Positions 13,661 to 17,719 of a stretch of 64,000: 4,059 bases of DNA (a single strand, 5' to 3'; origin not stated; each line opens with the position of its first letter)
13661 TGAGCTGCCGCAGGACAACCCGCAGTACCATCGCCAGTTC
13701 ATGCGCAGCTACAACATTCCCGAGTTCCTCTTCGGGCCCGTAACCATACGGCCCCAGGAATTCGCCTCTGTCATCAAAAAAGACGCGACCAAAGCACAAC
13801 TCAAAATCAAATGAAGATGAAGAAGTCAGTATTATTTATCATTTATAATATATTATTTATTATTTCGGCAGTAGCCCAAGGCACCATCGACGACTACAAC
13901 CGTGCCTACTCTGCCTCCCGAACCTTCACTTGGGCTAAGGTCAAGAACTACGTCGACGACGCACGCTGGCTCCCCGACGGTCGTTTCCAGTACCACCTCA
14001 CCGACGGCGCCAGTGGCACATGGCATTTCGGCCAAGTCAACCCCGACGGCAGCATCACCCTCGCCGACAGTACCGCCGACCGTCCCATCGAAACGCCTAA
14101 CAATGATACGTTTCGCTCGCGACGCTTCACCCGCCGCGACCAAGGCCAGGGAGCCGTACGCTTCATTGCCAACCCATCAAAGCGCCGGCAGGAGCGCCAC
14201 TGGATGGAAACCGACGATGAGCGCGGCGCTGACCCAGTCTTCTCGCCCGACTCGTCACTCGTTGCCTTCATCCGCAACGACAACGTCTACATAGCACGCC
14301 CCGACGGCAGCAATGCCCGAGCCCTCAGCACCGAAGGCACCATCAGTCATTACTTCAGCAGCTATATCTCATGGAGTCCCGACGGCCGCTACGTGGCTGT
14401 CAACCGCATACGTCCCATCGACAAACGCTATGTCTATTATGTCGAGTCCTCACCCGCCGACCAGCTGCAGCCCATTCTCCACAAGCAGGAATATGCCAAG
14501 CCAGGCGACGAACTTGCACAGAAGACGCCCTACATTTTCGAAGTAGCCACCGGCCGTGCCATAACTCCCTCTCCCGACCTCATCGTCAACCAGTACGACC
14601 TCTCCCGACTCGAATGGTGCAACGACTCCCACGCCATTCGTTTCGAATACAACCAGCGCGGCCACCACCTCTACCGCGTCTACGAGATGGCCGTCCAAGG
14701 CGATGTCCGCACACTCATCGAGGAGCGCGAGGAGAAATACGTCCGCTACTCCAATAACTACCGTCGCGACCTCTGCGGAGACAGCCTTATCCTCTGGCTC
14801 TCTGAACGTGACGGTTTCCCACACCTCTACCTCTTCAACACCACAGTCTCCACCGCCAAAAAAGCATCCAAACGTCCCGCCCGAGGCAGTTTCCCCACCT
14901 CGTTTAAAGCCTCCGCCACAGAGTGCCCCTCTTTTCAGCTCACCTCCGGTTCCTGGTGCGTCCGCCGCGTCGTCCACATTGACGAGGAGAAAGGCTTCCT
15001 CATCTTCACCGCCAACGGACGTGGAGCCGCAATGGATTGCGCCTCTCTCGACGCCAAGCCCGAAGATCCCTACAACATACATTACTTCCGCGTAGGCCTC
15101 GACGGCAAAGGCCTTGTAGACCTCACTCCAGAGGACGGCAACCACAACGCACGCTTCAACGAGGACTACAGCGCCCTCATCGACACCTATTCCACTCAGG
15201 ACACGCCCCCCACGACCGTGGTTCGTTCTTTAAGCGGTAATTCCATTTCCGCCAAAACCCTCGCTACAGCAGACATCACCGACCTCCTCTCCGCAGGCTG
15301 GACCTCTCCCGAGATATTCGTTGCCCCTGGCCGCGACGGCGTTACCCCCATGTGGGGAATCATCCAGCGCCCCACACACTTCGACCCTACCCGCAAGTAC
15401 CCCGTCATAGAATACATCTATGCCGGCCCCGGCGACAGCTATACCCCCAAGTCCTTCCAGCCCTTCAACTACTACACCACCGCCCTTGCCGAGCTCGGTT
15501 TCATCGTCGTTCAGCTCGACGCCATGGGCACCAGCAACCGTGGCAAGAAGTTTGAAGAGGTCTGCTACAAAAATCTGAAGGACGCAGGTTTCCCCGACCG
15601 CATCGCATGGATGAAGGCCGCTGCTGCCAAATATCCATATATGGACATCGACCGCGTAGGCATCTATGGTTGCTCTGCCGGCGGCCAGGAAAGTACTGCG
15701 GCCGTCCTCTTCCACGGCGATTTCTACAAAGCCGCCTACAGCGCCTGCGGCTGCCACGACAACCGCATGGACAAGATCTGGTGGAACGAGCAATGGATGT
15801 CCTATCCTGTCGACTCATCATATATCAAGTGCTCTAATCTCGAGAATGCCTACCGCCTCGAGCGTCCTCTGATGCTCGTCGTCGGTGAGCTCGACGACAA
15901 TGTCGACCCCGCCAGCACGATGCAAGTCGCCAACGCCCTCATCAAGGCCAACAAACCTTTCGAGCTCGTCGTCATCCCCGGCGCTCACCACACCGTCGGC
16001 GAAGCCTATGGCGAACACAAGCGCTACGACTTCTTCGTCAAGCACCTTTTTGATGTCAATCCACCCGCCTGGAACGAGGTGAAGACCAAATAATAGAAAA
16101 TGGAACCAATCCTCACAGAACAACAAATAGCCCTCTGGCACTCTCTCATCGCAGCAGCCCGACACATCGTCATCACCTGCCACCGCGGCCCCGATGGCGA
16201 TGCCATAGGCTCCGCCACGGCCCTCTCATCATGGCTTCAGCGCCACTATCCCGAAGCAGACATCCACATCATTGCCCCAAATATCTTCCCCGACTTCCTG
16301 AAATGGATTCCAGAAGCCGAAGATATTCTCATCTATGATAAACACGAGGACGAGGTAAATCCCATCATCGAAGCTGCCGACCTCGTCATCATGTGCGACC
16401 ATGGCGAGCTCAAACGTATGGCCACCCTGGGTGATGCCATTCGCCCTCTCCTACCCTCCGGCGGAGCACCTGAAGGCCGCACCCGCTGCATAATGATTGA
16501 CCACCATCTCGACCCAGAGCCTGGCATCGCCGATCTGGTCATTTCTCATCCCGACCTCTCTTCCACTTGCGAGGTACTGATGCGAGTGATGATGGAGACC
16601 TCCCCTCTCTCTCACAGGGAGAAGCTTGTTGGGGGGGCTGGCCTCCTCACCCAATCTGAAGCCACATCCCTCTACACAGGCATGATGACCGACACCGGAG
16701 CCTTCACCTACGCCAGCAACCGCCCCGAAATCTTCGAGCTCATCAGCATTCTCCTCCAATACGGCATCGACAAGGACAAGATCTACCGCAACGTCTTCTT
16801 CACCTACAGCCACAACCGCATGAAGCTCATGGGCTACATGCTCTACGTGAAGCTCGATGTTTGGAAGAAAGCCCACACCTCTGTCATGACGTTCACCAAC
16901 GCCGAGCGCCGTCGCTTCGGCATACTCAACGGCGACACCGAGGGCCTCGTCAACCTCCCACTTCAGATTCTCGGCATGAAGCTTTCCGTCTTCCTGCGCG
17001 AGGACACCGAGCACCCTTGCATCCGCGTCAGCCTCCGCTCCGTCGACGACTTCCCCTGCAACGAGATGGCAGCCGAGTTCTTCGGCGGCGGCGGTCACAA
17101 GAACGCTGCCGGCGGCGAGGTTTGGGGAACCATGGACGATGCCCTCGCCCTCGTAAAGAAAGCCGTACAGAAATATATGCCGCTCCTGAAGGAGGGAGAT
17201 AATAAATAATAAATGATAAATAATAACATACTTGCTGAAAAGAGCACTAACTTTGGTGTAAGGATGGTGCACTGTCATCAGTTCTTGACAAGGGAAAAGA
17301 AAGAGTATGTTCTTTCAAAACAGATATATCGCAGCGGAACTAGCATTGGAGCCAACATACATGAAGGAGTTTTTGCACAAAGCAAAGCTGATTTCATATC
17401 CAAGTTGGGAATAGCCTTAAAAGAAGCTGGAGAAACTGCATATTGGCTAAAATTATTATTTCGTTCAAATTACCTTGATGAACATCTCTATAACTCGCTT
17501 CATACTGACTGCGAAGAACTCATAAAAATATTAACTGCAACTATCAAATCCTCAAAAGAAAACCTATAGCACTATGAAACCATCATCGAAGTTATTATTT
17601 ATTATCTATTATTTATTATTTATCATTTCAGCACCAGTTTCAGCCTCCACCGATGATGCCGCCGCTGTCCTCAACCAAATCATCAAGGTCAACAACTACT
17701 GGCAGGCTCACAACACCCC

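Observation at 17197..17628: AT-rich four-helix-bundle gene cassette bracketed by inverted repeats that overlap the neighbours' coding ends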

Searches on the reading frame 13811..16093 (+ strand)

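Call 9: search_protein_families(library=pfam, proteins=[window:13811-16093:+])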
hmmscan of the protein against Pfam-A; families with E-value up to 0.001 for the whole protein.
window:13811-16093:+ (760 aa): 6 families
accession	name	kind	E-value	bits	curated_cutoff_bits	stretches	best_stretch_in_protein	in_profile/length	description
PF00326.27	Peptidase_S9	-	6.9e-45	153.6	22.6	1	553-746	4-210/213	Prolyl oligopeptidase family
PF00930.27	DPPIV_N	-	5.8e-39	134.3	22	1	134-467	41-354/354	Dipeptidyl peptidase IV (DPP IV) N-terminal region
PF00756.26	Esterase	-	3e-07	30.9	22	1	516-747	10-245/251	Putative esterase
PF02129.25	Peptidase_S15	-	9e-06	26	23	0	556-663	43-143/262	X-Pro dipeptidyl-peptidase (S15 family)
PF07676.18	PD40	-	6.5e-05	23.2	20.9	0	184-202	12-30/38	WD40-like Beta Propeller Repeat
PF01738.24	DLH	-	8.9e-05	22.6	21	1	596-728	75-187/217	Dienelactone hydrolase family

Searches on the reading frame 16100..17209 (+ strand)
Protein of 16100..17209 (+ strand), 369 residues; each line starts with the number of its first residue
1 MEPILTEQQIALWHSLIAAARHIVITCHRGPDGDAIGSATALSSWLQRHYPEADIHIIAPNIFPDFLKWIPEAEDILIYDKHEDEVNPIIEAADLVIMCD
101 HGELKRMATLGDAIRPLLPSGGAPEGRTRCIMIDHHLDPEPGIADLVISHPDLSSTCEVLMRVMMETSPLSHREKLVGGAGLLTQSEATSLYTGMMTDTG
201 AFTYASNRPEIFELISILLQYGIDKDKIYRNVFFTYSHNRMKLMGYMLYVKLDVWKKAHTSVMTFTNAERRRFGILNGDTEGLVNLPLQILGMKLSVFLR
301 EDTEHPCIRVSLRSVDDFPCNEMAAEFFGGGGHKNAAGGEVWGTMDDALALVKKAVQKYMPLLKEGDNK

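Call 9: search_protein_families(library=pfam, proteins=[window:16100-17209:+])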
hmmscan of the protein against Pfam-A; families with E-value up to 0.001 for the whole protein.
window:16100-17209:+ (369 aa): 2 families
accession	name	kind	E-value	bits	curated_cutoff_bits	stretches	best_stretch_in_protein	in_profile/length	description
PF01368.27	DHH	-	9.2e-18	65.2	28.1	1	22-195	1-125/125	DHH family, N-terminal domain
PF02272.25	DHHA1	-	5.7e-10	40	25.9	1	273-357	11-101/102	DHHA1 domain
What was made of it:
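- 16100..17209 (+): DHH/DHHA1 phosphoesterase gene. Its last codons (GDNK) and its stop codon lie inside the left arm. Pfam PF01368 and PF02272 (call 9).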

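Call 12: find_encoding_contigs(protein=window:16100-17209:+, flank=6000, max_places=10)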
Protein window:16100-17209:+ (369 aa): 2 contigs read that carry it; 2 places shown.
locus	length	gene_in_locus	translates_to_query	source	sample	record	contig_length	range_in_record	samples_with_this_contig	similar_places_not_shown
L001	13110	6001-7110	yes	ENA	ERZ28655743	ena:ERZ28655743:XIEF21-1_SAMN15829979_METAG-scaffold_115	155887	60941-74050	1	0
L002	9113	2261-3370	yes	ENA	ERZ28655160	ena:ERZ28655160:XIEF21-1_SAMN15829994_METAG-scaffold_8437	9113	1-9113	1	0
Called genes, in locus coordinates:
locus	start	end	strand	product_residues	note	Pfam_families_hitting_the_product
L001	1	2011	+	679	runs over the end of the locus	PF19529:DUF6057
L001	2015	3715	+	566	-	PF07676:PD40 (faint), PF26549:Tricorn_N (faint), PF26550:Tricorn_2nd (weak)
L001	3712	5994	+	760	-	PF00930:DPPIV_N, PF00756:Esterase (weak), PF02129:Peptidase_S15 (faint), PF00326:Peptidase_S9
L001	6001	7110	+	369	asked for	PF01368:DHH, PF02272:DHHA1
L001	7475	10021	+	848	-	PF07470:Glyco_hydro_88, PF16153:DUF4861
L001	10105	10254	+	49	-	-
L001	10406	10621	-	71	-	-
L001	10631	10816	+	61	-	-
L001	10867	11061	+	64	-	-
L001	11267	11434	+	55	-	-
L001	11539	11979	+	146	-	PF19555:DUF6078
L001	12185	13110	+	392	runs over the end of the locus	PF05272:VapE-like_dom, PF19263:DUF5906, PF12990:DUF3874 (weak)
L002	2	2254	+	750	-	?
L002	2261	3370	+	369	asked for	PF01368:DHH, PF02272:DHHA1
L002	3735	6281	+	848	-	PF07470:Glyco_hydro_88, PF16153:DUF4861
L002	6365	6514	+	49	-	-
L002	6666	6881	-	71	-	-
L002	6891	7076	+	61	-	-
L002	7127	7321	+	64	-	-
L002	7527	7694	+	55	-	-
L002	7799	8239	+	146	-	PF19555:DUF6078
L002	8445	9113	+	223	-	?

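Call 13: find_related_loci(query=window:16100-17209:+, collection=genome_contigs, flank=6000)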
Query window:16100-17209:+ (369 aa) in genome_contigs; peptide patterns used: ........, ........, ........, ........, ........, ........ (x = any residue, [..] = any of these).
238 stretches matched a pattern; 199 encode a relative of the query (tblastn E <= 1e-3); the best 80 are kept; 80 distinct loci.
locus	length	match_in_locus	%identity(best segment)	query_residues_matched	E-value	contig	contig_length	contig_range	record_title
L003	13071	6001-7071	82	4-369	0e+0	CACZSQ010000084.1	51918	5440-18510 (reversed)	MAG: uncultured Bacteroidales bacterium isolate RUG12913 genome assembly, contig: RUG12913_asm_84, whole genome shotgun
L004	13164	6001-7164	81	9-369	0e+0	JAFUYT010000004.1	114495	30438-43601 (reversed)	MAG: Bacteroidaceae bacterium isolate RGIG4948 Roe_deer_Rumen-3__c461, whole genome shotgun sequence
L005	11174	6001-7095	81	4-361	0e+0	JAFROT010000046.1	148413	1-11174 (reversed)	MAG: Bacteroidaceae bacterium isolate RGIG2663 Goat_Omasum-2__c561374, whole genome shotgun sequence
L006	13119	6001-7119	80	4-369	0e+0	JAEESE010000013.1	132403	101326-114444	MAG: Bacteroidaceae bacterium isolate Tb.RUG.375 NODE_280_length_132403_cov_3.356973, whole genome shotgun sequence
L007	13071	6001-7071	81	1-364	0e+0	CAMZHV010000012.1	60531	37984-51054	MAG TPA_asm: uncultured Prevotellaceae bacterium isolate SRR10912539_bin.53_metaWRAP_v1.3_MAG genome assembly, contig: E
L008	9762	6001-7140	79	2-364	0e+0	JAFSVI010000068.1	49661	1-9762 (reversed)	MAG: Bacteroidaceae bacterium isolate RGIG3507 Goat_Rumen.Co__c843650, whole genome shotgun sequence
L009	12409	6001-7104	79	2-364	0e+0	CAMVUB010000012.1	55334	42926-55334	MAG TPA_asm: uncultured Prevotellaceae bacterium isolate SRR8387719_bin.79_metaWRAP_v1.3_MAG genome assembly, contig: ER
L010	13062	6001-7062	80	1-365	0e+0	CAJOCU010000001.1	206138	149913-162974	uncultured Bacteroidaceae bacterium isolate Red_deer_1_mag_14 genome assembly, contig: scaffold_2, whole genome shotgun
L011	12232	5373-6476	79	4-364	0e+0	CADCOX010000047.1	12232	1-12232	MAG: uncultured Bacteroidales bacterium isolate RUG14845 genome assembly, contig: RUG14845_asm_47, whole genome shotgun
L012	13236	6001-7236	71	1-364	0e+0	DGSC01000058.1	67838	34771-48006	MAG TPA_asm: Prevotellaceae bacterium UBA4372 UBA4372_contig_1003, whole genome shotgun sequence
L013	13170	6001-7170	75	1-364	0e+0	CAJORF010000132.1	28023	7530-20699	uncultured Bacteroidaceae bacterium isolate Rumen_Coassembly_mag_972 genome assembly, contig: k87_33457403, whole genome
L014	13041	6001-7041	81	1-364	0e+0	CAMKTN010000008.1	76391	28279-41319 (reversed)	MAG: uncultured Prevotellaceae bacterium isolate SRR12081293_bin.61_metaWRAP_v1.3_MAG genome assembly, contig: ERZ122897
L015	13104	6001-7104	78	2-364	0e+0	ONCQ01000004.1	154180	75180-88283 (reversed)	uncultured Prevotellaceae bacterium isolate RUG192 genome assembly, contig: scaffold_13, whole genome shotgun sequence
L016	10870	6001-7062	79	2-364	0e+0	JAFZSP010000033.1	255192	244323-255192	MAG: Bacteroidaceae bacterium isolate RGIG8060 Water_buffalos_Rumen-1__c333852, whole genome shotgun sequence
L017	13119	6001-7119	77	2-364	0e+0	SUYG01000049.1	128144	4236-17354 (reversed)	MAG: Prevotella sp. isolate SIG144 k141_673490, whole genome shotgun sequence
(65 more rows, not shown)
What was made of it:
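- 16100..17209 (+): Orthologues in about 80 genomes (call 13).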

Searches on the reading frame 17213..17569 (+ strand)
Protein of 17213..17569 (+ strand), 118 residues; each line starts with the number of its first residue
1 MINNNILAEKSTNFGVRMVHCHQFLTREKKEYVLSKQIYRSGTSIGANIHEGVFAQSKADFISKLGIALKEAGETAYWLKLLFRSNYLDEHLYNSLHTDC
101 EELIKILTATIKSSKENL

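Call 9: search_protein_families(library=pfam, proteins=[window:17213-17569:+])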
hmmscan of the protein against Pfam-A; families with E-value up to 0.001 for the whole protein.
window:17213-17569:+ (118 aa): 1 family
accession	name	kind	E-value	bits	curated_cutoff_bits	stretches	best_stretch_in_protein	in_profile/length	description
PF05635.17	23S_rRNA_IVP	-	2.1e-28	99.1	33.8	1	5-108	3-105/106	23S rRNA-intervening sequence protein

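Call 11: find_encoding_contigs(protein=window:17213-17569:+, flank=6000, max_places=10)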
Protein window:17213-17569:+ (118 aa): no gene with exactly this product is on record in the collection.
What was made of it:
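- Tried and rejected: It found nothing (call 11).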

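Call 26: find_related_loci(query=window:17213-17566:+, collection=metagenome_contigs, flank=3000)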
Query window:17213-17566:+ (118 aa) in metagenome_contigs; peptide patterns used: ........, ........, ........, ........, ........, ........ (x = any residue, [..] = any of these).
600 stretches matched a pattern (row limit reached: there are more); 456 encode a relative of the query (tblastn E <= 1e-3); the best 80 are kept; 80 distinct loci.
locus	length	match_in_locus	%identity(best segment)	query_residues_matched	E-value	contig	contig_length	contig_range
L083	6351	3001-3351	85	1-117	3e-67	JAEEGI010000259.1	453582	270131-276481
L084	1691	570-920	85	1-117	1e-68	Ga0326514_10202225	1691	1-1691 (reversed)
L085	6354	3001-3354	59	1-118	2e-47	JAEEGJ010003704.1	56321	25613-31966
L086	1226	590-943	58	1-118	1e-48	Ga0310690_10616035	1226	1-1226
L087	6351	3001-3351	57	1-117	1e-45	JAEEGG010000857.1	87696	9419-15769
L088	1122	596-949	56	1-118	2e-47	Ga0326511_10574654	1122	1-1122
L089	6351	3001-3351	56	1-117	4e-44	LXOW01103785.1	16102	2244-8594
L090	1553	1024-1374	55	1-117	5e-45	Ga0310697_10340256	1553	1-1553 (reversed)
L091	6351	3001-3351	56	1-117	5e-44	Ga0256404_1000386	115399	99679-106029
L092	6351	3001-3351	56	1-117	5e-44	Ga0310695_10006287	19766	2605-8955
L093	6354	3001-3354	55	1-118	1e-43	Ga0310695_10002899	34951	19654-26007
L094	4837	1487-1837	53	1-117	9e-43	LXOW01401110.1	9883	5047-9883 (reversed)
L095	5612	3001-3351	50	1-117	1e-41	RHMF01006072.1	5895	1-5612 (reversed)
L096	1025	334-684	56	1-117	1e-43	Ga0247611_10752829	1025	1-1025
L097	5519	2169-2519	51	1-117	8e-42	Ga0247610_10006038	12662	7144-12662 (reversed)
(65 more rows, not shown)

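Call 34: search_protein_families(library=ncbifam, proteins=[window:17213-17566:+], max_evalue=0.01)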
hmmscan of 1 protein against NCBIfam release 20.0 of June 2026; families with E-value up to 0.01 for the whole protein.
window:17213-17566:+ (118 aa): 3 families
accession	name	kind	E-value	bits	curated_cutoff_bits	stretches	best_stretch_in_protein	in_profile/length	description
TIGR02436.1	TIGR02436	subfamily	3.9e-32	110.7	24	1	9-114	3-108/109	four helix bundle protein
NF008912.0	PRK12275.1-6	subfamily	2.4e-11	43.7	124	1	26-117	23-114/117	hypothetical protein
NF008911.0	PRK12275.1-2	subfamily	4e-10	40.2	137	1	30-116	31-117/118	hypothetical protein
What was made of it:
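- Closest known: Miniature inverted-repeat elements and other terminal-inverted-repeat transposons. Different: The unit carries a conserved ORF that does not match any known transposase family (Pfam and NCBIfam match only PF05635/TIGR02436, calls 9, 34).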

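Call 35: search_solved_structures(query=window:17213-17566:+, max_evalue=0.01)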
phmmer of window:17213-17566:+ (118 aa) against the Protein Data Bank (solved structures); distinct sequences matched with E-value up to 0.01: 1.
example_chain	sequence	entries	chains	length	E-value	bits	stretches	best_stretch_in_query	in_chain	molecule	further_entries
2rld_A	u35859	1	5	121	6.5e-36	125.9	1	3-117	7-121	Uncharacterized protein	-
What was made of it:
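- On S23p-type intervening sequence (IVS) element: 2RLD E 6.5e-36 (call 35).
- Closest known: TIGR02436 / PF05635 four-helix-bundle paralogues of Bacteroidota. Same: Direct sequence membership: TIGR02436 E 4e-32 and 2RLD E 6.5e-36 (calls 34, 35).
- Calls 9, 34, 35.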

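Call 61: search_protein_families(library=padloc, proteins=[window:17213-17566:+], max_evalue=0.01)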
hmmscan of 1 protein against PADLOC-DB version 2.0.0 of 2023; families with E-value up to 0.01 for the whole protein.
window:17213-17566:+ (118 aa): 0 families

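Call 62: search_protein_families(library=phrogs, proteins=[window:17213-17566:+], max_evalue=0.01)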
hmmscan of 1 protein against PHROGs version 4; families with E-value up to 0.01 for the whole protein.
window:17213-17566:+ (118 aa): 0 families
